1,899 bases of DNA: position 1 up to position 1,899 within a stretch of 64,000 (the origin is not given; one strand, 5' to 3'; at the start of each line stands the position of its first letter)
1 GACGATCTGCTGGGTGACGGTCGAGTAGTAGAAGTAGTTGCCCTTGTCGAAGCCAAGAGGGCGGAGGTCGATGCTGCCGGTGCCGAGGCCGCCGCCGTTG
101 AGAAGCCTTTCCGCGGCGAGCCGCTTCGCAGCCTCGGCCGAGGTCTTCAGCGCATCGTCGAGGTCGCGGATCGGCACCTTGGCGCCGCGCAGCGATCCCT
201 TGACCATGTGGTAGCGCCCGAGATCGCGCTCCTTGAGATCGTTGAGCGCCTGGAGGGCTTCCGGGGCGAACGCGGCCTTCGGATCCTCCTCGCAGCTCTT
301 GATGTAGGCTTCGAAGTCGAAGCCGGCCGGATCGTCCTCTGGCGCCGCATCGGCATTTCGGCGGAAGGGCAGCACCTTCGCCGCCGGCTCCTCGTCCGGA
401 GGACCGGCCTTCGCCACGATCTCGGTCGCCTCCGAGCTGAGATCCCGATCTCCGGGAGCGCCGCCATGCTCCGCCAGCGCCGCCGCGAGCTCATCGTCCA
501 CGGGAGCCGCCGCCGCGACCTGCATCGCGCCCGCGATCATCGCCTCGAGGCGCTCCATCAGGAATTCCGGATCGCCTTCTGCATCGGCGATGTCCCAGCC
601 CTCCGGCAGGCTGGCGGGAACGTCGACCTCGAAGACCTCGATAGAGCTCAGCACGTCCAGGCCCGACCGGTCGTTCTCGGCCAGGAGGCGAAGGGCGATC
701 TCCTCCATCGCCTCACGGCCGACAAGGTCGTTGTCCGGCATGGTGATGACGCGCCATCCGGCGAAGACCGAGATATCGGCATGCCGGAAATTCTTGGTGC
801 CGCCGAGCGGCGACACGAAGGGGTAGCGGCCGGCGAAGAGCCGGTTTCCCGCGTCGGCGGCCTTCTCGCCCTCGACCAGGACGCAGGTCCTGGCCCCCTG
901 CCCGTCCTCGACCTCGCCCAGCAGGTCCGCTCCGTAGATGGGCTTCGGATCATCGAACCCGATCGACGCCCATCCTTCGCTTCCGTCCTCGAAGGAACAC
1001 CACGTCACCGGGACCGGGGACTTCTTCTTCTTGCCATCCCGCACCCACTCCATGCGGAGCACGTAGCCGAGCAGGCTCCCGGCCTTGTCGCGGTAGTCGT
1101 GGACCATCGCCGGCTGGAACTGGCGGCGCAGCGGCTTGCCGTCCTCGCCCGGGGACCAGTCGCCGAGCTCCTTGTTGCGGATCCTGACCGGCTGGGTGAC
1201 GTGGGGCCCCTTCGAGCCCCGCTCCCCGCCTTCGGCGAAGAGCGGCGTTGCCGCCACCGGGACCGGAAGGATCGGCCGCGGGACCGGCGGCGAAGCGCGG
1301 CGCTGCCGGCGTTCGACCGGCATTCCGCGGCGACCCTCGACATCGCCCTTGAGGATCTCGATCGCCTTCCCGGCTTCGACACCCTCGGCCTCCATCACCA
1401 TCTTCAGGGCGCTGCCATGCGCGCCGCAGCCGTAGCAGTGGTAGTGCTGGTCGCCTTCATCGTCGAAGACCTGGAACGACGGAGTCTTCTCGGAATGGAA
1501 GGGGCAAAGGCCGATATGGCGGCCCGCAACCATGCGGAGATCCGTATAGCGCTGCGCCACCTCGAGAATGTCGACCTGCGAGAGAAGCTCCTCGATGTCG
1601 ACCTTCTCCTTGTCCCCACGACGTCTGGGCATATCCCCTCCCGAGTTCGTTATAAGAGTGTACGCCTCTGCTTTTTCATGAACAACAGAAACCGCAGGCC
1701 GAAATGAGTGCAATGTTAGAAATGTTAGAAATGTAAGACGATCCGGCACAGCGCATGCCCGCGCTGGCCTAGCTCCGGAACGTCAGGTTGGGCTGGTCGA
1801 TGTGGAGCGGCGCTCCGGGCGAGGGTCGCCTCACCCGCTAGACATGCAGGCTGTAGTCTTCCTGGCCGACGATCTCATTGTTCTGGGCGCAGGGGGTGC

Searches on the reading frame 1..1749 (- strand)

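Call 79: search_protein_families(library=pfam, proteins=[window:1-1749:-], max_evalue=0.0001)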
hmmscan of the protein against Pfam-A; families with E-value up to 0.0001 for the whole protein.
window:1-1749:- (583 aa): 1 family
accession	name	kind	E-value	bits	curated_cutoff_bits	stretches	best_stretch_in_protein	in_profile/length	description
PF01807.25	Zn_ribbon_DnaG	-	2.5e-22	78.9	24.9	1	50-134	4-86/98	CHC2 zinc finger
